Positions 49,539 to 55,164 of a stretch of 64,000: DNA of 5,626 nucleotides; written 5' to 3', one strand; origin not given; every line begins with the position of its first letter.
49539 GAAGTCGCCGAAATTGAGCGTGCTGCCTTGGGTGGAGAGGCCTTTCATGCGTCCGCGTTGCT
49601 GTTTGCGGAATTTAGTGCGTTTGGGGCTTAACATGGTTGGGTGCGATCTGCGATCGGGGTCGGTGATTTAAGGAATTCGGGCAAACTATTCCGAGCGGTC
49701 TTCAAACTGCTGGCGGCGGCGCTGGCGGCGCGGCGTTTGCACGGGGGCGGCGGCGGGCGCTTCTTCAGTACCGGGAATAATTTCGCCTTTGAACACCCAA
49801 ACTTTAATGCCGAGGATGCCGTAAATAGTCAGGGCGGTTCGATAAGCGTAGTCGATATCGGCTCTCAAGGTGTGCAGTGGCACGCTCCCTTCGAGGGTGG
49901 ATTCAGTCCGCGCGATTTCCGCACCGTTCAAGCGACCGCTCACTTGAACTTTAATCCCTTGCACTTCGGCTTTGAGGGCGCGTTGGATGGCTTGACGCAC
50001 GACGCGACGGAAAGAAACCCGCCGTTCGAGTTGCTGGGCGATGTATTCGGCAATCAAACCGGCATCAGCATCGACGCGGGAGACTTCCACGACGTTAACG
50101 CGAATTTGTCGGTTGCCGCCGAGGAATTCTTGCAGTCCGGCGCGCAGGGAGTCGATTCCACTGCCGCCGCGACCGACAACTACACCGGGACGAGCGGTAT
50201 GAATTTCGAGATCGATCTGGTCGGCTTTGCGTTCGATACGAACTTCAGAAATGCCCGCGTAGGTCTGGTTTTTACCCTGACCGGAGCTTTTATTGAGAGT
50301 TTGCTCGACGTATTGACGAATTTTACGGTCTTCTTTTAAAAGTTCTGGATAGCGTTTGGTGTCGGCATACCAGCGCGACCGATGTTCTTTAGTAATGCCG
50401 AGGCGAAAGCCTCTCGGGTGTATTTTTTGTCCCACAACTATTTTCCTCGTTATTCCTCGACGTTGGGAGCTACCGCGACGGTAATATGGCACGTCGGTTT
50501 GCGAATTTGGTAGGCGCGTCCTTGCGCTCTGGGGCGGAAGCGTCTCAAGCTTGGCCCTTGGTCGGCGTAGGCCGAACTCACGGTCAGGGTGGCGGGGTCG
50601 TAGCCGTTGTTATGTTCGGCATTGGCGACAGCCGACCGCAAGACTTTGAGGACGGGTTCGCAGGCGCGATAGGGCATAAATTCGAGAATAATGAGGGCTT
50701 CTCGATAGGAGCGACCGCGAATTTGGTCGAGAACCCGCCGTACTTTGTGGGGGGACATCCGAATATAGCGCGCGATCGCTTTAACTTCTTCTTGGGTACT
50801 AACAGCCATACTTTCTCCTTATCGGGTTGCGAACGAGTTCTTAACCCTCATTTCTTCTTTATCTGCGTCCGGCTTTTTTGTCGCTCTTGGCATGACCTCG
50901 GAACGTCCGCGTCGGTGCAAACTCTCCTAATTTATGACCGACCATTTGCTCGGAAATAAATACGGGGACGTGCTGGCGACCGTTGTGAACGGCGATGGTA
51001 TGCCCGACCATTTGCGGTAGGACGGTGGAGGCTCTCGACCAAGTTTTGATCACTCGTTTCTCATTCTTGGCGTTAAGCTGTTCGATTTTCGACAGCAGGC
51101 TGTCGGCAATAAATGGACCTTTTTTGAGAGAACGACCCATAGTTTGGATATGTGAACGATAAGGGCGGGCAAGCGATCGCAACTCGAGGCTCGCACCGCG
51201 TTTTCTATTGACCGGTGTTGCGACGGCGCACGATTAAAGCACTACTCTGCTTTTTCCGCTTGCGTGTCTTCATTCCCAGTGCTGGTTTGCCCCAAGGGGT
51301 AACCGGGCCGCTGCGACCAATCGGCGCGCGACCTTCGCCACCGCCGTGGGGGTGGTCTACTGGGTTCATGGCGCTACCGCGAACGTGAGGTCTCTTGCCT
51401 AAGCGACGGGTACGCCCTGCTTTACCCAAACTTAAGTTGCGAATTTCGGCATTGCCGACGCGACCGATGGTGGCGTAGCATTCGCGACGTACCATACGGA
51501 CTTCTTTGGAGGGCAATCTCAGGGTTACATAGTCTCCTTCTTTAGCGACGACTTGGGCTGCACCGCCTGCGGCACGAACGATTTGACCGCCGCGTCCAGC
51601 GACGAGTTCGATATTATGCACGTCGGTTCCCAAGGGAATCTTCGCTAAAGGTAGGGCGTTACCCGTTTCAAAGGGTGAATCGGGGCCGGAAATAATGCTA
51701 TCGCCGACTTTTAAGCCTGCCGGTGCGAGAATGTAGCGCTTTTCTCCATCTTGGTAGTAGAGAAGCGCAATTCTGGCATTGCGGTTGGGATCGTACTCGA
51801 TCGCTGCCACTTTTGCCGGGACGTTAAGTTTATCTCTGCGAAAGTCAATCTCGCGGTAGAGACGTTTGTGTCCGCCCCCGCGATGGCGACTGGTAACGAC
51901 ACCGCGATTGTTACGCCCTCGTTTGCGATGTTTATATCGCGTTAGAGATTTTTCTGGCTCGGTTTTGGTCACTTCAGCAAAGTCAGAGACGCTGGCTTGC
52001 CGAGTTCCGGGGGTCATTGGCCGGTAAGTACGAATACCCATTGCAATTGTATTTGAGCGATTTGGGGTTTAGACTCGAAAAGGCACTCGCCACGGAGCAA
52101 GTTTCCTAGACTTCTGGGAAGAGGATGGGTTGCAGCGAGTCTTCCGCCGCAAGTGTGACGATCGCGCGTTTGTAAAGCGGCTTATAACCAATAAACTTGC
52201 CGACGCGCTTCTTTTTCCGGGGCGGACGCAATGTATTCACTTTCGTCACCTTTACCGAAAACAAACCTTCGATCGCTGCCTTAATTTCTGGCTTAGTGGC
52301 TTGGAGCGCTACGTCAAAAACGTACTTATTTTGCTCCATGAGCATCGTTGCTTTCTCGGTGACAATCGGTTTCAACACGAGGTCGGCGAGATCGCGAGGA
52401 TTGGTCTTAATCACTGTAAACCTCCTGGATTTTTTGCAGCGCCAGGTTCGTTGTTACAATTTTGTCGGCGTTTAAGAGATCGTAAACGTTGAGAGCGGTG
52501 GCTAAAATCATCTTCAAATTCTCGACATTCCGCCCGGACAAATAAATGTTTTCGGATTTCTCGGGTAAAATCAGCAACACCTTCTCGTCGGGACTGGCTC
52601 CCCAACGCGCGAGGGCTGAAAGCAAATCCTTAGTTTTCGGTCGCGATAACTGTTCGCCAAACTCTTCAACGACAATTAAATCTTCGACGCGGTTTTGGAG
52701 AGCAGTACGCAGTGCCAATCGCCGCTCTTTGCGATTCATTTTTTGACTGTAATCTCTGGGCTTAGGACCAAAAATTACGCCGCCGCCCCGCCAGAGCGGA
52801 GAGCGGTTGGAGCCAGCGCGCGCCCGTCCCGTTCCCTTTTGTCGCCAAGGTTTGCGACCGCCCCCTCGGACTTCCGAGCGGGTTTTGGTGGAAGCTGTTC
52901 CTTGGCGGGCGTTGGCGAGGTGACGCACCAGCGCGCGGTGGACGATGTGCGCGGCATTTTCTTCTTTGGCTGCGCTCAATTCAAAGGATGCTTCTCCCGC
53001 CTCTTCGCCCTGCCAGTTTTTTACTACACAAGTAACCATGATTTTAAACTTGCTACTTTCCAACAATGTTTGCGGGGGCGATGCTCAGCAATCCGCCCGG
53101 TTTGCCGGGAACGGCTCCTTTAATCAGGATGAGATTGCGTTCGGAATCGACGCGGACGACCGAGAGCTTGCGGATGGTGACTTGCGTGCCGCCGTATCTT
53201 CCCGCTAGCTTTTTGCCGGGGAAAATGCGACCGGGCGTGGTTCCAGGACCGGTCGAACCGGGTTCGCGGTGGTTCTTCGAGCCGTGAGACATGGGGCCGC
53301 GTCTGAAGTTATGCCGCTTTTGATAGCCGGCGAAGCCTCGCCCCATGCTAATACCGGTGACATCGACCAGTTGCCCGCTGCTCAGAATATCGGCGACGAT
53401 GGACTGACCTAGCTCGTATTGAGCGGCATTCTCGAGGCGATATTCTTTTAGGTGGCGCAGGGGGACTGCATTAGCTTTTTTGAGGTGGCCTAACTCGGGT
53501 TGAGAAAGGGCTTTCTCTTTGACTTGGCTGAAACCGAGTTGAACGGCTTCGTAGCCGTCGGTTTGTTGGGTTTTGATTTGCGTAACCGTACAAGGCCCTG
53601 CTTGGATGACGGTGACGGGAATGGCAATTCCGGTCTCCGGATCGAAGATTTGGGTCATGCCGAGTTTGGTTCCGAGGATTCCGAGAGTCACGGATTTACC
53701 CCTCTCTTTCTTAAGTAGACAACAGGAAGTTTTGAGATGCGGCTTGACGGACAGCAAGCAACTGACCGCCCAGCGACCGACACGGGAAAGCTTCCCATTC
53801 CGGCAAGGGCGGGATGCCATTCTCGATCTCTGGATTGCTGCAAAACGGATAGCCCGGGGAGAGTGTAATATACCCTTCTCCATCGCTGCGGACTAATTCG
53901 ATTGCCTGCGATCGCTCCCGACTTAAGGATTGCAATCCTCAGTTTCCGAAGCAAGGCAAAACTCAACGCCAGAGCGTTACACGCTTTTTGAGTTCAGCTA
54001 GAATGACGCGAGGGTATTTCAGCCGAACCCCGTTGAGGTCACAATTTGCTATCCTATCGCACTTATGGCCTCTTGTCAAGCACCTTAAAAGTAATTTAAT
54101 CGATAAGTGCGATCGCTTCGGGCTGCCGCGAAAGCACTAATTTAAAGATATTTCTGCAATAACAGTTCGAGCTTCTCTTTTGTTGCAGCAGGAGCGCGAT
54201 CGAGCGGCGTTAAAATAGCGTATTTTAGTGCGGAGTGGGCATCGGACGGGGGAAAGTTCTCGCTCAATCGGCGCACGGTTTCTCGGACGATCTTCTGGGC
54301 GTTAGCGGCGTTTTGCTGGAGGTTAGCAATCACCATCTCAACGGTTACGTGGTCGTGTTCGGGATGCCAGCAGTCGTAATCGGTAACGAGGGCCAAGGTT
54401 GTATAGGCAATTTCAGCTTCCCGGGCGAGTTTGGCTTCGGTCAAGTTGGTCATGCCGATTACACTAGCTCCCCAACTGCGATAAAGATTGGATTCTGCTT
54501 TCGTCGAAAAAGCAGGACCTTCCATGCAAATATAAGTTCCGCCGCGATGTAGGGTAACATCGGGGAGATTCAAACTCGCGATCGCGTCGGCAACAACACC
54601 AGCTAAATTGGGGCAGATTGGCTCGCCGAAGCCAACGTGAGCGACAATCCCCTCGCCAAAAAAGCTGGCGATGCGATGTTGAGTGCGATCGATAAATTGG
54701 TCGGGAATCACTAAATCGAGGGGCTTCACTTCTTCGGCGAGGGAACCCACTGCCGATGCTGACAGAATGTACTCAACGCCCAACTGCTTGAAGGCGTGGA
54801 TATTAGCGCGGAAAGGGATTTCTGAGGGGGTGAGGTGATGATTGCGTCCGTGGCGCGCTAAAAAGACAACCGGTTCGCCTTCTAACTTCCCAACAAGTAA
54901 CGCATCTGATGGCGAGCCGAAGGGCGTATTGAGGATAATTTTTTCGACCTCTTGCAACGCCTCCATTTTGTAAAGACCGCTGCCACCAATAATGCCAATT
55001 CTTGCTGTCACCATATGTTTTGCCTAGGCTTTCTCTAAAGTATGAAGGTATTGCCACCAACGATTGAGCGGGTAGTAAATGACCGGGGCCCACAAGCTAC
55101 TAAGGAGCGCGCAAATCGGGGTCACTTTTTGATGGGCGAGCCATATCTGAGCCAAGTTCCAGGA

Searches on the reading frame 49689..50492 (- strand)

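Call 51: search_protein_families(library=pfam, proteins=[window:49689-50492:-], max_evalue=0.001)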
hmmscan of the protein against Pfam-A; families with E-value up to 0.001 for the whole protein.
window:49689-50492:- (268 aa): 4 families
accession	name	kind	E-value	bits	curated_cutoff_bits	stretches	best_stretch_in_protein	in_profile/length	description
PF00189.25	Ribosomal_S3_C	-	6.3e-36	123.2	34.1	1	151-233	1-83/83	Ribosomal protein S3, C-terminal domain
PF07650.23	KH_2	-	3.1e-15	56.2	22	1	58-139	2-75/78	KH domain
PF13083.13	KH_KhpA-B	-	0.00023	21.4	32.1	1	84-121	22-59/73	KhpA/KhpB, KH domain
PF05316.17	VAR1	-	0.00067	20.2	33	0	170-233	121-192/195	Mitochondrial ribosomal protein (VAR1)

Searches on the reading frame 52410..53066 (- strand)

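Call 51: search_protein_families(library=pfam, proteins=[window:52410-53066:-], max_evalue=0.001)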
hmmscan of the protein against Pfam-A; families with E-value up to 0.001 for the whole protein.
window:52410-53066:- (219 aa): 1 family
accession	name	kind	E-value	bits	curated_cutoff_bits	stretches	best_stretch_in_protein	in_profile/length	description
PF00573.27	Ribosomal_L4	-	1.2e-67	227.7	25.8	1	34-215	9-189/190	Ribosomal protein L4/L1 family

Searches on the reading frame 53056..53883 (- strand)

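Call 51: search_protein_families(library=pfam, proteins=[window:53056-53883:-], max_evalue=0.001)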
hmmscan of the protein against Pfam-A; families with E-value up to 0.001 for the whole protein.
window:53056-53883:- (276 aa): 1 family
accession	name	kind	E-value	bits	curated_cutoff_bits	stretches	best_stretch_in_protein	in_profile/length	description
PF00297.29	Ribosomal_L3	-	2e-10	40.6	22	1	154-247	199-290/369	Ribosomal protein L3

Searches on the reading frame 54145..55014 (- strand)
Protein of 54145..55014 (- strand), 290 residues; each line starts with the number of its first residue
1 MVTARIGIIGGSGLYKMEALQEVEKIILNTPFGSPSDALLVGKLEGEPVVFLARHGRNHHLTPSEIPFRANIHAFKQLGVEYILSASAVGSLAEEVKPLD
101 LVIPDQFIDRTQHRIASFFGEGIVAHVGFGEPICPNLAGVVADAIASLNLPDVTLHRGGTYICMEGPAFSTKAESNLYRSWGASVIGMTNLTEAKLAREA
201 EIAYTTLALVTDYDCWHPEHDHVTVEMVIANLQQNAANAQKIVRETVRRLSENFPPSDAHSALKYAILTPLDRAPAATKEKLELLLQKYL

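Call 51: search_protein_families(library=pfam, proteins=[window:54145-55014:-], max_evalue=0.001)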
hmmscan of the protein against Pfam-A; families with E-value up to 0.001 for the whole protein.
window:54145-55014:- (290 aa): 1 family
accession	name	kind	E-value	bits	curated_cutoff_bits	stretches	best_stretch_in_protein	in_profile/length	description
PF01048.26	PNP_UDP_1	-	6.2e-45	153.8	25.1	1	5-247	1-232/233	Phosphorylase superfamily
